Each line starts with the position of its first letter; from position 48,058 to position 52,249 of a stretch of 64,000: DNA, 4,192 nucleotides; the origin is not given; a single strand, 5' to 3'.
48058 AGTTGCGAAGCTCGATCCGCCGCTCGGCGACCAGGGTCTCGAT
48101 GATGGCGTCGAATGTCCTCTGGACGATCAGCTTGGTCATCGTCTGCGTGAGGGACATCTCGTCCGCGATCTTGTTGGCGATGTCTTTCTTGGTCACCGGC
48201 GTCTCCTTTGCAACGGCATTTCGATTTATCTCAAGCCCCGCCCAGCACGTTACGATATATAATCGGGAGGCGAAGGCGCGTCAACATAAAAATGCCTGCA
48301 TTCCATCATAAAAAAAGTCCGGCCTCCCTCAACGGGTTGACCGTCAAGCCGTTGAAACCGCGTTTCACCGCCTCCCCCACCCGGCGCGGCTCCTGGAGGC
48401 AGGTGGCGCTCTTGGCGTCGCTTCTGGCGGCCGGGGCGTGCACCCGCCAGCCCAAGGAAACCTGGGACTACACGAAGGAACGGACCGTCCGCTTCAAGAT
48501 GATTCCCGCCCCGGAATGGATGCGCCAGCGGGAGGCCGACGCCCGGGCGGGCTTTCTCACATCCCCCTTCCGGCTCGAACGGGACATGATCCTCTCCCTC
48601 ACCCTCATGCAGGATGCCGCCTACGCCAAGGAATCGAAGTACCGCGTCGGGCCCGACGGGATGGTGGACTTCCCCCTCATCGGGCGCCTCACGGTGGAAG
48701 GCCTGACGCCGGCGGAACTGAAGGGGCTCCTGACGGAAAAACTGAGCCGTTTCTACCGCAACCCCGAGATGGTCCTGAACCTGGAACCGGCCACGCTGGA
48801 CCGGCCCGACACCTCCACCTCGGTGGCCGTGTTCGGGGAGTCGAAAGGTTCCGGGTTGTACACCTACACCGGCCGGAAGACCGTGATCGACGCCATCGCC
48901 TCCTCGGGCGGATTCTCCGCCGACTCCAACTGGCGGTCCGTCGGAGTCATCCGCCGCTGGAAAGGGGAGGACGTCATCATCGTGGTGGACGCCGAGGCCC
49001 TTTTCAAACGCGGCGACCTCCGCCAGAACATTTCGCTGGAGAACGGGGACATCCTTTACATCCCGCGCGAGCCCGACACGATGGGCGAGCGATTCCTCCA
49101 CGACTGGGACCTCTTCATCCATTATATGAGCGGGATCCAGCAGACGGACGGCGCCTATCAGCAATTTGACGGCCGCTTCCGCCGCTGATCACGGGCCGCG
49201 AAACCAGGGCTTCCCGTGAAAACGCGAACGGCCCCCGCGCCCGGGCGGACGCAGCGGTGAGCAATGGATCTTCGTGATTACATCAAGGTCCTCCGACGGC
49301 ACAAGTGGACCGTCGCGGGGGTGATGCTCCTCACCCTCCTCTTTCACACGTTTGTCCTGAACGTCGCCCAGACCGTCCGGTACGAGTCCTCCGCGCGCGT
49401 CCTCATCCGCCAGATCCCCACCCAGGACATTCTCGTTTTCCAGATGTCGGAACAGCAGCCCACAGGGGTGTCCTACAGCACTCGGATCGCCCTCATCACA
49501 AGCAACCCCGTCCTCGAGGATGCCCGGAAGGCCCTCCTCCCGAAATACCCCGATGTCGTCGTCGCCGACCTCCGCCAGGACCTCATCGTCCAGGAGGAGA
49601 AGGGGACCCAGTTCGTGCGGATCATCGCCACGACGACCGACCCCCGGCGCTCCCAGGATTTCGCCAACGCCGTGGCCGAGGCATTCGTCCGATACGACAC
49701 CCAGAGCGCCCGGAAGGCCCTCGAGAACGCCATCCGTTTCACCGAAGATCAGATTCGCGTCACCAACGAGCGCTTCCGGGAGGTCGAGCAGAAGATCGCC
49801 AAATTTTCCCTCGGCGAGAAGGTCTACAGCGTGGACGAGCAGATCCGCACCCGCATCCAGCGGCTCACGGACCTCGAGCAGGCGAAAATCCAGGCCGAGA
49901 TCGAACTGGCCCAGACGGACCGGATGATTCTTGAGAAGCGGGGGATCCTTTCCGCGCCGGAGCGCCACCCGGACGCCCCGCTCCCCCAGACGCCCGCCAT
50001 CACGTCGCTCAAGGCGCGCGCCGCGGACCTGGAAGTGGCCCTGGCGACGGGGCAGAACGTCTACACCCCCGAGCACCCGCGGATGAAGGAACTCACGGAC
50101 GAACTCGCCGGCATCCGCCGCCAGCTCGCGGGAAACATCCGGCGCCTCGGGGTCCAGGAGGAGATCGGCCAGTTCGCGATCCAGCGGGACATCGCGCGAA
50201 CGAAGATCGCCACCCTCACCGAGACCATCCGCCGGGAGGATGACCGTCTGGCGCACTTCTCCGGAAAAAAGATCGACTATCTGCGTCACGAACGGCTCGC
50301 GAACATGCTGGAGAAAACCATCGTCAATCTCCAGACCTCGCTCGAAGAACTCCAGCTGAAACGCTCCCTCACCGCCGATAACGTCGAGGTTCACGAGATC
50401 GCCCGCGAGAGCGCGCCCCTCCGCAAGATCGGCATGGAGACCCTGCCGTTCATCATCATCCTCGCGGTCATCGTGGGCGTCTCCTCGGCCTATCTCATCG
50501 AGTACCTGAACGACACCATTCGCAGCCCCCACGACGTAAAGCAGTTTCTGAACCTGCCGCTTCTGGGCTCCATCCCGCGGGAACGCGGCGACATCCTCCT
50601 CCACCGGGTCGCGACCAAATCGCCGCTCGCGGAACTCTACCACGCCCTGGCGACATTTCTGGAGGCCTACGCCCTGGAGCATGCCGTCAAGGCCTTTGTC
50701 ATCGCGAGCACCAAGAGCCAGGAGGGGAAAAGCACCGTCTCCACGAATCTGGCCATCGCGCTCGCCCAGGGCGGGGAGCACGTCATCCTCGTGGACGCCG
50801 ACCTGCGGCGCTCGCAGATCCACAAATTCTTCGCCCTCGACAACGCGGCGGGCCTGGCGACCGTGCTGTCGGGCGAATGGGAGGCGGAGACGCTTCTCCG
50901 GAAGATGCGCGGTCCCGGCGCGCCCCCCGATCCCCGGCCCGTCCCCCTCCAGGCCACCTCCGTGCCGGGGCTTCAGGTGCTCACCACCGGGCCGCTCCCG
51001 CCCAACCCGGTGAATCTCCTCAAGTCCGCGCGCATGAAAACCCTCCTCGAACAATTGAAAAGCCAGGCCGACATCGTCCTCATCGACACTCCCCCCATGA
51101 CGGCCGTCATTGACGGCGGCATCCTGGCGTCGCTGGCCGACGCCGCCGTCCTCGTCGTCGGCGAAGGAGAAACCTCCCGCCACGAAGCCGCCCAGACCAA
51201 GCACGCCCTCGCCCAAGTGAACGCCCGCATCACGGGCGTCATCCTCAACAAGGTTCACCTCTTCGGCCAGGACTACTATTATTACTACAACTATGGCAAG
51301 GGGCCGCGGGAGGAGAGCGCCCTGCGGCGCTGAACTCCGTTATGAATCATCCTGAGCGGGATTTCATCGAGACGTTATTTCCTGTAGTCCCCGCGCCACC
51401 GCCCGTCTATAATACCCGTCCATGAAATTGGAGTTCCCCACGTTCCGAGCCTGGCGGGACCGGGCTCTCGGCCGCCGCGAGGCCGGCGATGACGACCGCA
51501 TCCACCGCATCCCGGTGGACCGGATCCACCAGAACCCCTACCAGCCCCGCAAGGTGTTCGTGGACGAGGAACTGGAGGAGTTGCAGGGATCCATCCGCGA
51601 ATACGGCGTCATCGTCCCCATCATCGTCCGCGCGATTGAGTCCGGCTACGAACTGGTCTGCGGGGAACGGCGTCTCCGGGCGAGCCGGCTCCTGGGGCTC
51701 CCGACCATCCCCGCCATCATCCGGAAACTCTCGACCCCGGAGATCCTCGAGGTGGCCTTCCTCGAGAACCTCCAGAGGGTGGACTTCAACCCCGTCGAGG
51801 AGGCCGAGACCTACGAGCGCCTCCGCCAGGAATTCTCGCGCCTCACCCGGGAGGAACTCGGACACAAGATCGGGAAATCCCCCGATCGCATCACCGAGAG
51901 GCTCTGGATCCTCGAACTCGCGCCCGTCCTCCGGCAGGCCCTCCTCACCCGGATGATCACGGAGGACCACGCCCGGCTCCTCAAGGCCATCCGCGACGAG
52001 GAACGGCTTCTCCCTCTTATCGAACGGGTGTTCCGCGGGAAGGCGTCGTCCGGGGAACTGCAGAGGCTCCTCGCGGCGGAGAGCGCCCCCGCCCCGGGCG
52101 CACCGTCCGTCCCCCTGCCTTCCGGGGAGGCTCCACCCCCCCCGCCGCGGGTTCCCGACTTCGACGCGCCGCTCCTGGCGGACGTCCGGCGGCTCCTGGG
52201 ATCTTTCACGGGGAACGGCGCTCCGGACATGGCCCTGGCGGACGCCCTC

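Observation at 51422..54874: Two tandem ParB-N (CTP-switch fold)::HD-GYP fusion genes placed like parB behind a ParA/MinD-fold BY-kinase in an EPS export locus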

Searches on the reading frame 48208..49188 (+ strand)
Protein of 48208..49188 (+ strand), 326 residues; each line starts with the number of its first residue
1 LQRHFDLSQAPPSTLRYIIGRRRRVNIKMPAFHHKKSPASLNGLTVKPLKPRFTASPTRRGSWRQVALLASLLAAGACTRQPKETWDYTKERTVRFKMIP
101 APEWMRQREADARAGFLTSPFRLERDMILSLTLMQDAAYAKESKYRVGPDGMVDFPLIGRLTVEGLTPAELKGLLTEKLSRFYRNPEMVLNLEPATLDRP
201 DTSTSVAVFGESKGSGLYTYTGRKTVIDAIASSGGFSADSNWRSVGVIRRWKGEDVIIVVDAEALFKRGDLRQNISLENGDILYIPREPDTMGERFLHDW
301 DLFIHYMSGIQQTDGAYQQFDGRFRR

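Call 3: search_protein_families(library=pfam, proteins=[window:48208-49188:+], max_evalue=0.01)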
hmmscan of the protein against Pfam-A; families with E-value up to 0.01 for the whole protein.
window:48208-49188:+ (326 aa): 3 families
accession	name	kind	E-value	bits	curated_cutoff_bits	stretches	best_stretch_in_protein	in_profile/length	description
PF02563.21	Poly_export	-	1.4e-13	51.2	28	1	128-192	14-76/77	Polysaccharide biosynthesis/export protein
PF22461.2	SLBB_2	-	3.3e-10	40.4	27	1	206-285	3-79/79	SLBB domain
PF10531.15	SLBB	-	4.9e-05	23.5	27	1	215-258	11-53/55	SLBB domain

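Call 4: search_protein_families(library=ncbifam, proteins=[window:48208-49188:+], max_evalue=0.01)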
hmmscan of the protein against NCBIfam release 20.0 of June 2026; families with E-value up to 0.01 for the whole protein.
window:48208-49188:+ (326 aa): 4 families
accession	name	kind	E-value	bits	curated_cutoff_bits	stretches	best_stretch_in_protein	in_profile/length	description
TIGR03027.2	pepcterm_export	equivalog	2.8e-22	79.2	180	1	144-287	24-166/169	XrtA/PEP-CTERM system exopolysaccharide export protein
NF011658.0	PRK15078.1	subfamily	3.5e-20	72.1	333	1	140-290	113-254/380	polysaccharide export protein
TIGR03028.1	EpsE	equivalog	2.9e-15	56.2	262.65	1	131-289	12-163/239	polysaccharide export protein EpsE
NF041843.1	EpsY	equivalog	1.7e-08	34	320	1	128-282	60-207/211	exopolysaccharide export protein EpsY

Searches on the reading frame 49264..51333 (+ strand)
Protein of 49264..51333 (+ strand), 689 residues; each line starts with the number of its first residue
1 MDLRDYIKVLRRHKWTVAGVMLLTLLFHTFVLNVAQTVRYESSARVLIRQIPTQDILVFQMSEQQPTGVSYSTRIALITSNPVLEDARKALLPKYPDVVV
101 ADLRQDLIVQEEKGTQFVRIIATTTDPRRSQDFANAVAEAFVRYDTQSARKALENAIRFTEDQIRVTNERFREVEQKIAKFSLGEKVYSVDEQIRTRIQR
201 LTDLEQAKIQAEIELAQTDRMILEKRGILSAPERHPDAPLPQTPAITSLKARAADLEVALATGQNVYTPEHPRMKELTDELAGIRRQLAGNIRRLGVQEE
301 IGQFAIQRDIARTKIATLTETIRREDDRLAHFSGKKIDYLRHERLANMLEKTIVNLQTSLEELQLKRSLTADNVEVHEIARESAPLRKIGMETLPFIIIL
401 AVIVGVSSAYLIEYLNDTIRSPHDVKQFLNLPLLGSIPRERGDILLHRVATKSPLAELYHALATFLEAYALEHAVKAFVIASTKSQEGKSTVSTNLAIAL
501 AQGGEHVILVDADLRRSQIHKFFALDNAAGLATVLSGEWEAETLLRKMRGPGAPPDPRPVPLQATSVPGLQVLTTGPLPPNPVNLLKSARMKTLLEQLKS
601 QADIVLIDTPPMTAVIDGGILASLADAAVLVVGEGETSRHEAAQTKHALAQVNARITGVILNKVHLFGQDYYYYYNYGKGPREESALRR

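Call 3: search_protein_families(library=pfam, proteins=[window:49264-51333:+], max_evalue=0.01)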
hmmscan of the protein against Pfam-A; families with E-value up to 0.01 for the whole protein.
window:49264-51333:+ (689 aa): 8 families
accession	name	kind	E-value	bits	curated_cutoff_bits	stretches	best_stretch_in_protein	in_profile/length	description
PF10609.15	ParA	-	5.5e-13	49.4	27.1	1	477-666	5-177/246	NUBPL iron-transfer P-loop NTPase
PF01656.29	CbiA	-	7.1e-11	42.6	25.4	1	479-664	2-83/125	CobQ/CobB/MinD/ParA nucleotide binding domain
PF02706.20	Wzz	-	1.6e-10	41.6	25.5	1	1-89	3-89/91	Chain length determinant protein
PF13614.12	AAA_31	-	8.1e-10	39.4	27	1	477-516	3-42/177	AAA domain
PF09140.17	MipZ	-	2.8e-08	33.8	20.7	1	478-524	3-49/262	ATPase MipZ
PF25526.1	LIP-1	-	0.0022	17.8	34.1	1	154-226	107-180/250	Liprin-alpha-like coiled coil domain 2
PF16575.11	CLP1_P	-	0.0041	17.4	26.6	0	486-519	4-37/188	mRNA cleavage and polyadenylation factor CLP1 P-loop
PF13500.12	AAA_26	-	0.007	16.7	27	0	620-664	123-167/198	AAA domain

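Call 4: search_protein_families(library=ncbifam, proteins=[window:49264-51333:+], max_evalue=0.01)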
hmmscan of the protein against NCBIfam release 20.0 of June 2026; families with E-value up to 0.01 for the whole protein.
window:49264-51333:+ (689 aa): 23 families
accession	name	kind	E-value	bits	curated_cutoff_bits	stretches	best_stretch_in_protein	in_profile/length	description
TIGR01007.1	eps_fam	subfamily_domain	8.1e-51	172.5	108.05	2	562-678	88-204/204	polysaccharide biosynthesis tyrosine autokinase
TIGR01005.1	eps_transp_fam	subfamily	1.2e-35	122.9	411.7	2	478-666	549-720/754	exopolysaccharide transport protein family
NF007350.0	PRK09841.1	equivalog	7.1e-32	110.4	1248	1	458-677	514-717/726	tyrosine-protein kinase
TIGR03029.1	EpsG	equivalog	5.5e-30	104.4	313.8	1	453-662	81-273/274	chain length determinant protein tyrosine kinase EpsG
NF008568.0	PRK11519.1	equivalog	1.1e-28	99.8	1068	1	460-677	511-713/720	tyrosine-protein kinase Wzc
TIGR03018.1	pepcterm_TyrKin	hypoth_equivalog_domain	6.7e-28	97.4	230.65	2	562-662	107-207/207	XrtA-associated tyrosine autokinase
TIGR03017.1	EpsF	equivalog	1e-21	77.2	422.75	1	103-437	119-443/444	chain length determinant protein EpsF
TIGR03007.1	pepcterm_ChnLen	equivalog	1.8e-19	69.3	278.85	1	98-440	104-463/498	XrtA system polysaccharide chain length determinant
TIGR01969.1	minD_arch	subfamily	1e-15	57.7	201.75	2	478-540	3-66/251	cell division ATPase MinD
NF041546.1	ParA_partition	equivalog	7e-11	42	180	1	480-528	4-52/203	ParA family partition ATPase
TIGR01968.1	minD_bact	equivalog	1.7e-10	40.7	212.9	1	476-514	2-40/261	septum site-determining protein MinD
TIGR01006.1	polys_exp_MPA1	subfamily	2.9e-10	40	296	2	2-141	9-144/226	CspC family polysaccharide chain length determinant protein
NF041136.1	MrpORP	equivalog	4.8e-08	32.7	450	1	476-528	6-58/365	iron-sulfur cluster carrier protein MrpORP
NF041864.1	EpsV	equivalog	9e-07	27.8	800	1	97-285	145-323/484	PCP family exopolysaccharide biosynthesis protein EpsV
NF008669.0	PRK11670.1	equivalog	1.9e-06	27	348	1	477-521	109-153/369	iron-sulfur cluster carrier protein ApbC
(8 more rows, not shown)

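Call 84: search_protein_families(library=padloc, proteins=[window:49264-51333:+], max_evalue=0.001)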
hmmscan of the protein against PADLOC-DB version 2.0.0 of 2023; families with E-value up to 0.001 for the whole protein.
window:49264-51333:+ (689 aa): 0 families

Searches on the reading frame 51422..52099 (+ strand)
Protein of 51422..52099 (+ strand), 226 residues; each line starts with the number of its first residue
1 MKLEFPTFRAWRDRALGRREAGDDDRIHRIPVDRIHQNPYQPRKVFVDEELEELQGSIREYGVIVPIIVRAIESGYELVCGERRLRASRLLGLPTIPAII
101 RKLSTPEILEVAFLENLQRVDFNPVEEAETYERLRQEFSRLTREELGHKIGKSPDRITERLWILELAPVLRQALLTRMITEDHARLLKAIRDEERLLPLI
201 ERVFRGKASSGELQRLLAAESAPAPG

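Call 48: search_solved_structures(query=window:51422-52099:+, max_evalue=1e-20, show_alignments=3)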
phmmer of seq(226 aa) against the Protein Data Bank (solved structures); distinct sequences matched with E-value up to 1e-20: 10.
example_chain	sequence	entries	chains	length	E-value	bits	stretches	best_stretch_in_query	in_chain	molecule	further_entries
6sdk_A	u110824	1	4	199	1e-40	143.1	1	27-217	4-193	Stage 0 sporulation protein J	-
7nfu_A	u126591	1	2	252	2e-38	135.6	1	20-207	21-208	Nucleoid occlusion protein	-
1vz0_A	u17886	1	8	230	3.1e-38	135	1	27-208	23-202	Chromosome-partitioning protein Spo0J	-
7ng0_A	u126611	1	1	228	4.4e-38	134.5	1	26-207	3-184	Nucleoid occlusion protein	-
4umk_A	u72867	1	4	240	1.9e-36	129.1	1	25-199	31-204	PROBABLE CHROMOSOME-PARTITIONING PROTEIN PARB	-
7bnk_A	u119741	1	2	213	1.1e-35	126.7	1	28-218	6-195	ParB family protein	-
7o0n_A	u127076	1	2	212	6.6e-35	124.1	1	28-218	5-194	ParB family protein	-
7bnr_A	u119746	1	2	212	7.2e-35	124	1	28-218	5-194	ParB family protein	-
7ol9_A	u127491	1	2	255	1.1e-33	120.2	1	24-204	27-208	Nucleoid occlusion protein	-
6t1f_A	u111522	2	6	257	2.3e-33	119.1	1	29-214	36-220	Chromosome-partitioning protein ParB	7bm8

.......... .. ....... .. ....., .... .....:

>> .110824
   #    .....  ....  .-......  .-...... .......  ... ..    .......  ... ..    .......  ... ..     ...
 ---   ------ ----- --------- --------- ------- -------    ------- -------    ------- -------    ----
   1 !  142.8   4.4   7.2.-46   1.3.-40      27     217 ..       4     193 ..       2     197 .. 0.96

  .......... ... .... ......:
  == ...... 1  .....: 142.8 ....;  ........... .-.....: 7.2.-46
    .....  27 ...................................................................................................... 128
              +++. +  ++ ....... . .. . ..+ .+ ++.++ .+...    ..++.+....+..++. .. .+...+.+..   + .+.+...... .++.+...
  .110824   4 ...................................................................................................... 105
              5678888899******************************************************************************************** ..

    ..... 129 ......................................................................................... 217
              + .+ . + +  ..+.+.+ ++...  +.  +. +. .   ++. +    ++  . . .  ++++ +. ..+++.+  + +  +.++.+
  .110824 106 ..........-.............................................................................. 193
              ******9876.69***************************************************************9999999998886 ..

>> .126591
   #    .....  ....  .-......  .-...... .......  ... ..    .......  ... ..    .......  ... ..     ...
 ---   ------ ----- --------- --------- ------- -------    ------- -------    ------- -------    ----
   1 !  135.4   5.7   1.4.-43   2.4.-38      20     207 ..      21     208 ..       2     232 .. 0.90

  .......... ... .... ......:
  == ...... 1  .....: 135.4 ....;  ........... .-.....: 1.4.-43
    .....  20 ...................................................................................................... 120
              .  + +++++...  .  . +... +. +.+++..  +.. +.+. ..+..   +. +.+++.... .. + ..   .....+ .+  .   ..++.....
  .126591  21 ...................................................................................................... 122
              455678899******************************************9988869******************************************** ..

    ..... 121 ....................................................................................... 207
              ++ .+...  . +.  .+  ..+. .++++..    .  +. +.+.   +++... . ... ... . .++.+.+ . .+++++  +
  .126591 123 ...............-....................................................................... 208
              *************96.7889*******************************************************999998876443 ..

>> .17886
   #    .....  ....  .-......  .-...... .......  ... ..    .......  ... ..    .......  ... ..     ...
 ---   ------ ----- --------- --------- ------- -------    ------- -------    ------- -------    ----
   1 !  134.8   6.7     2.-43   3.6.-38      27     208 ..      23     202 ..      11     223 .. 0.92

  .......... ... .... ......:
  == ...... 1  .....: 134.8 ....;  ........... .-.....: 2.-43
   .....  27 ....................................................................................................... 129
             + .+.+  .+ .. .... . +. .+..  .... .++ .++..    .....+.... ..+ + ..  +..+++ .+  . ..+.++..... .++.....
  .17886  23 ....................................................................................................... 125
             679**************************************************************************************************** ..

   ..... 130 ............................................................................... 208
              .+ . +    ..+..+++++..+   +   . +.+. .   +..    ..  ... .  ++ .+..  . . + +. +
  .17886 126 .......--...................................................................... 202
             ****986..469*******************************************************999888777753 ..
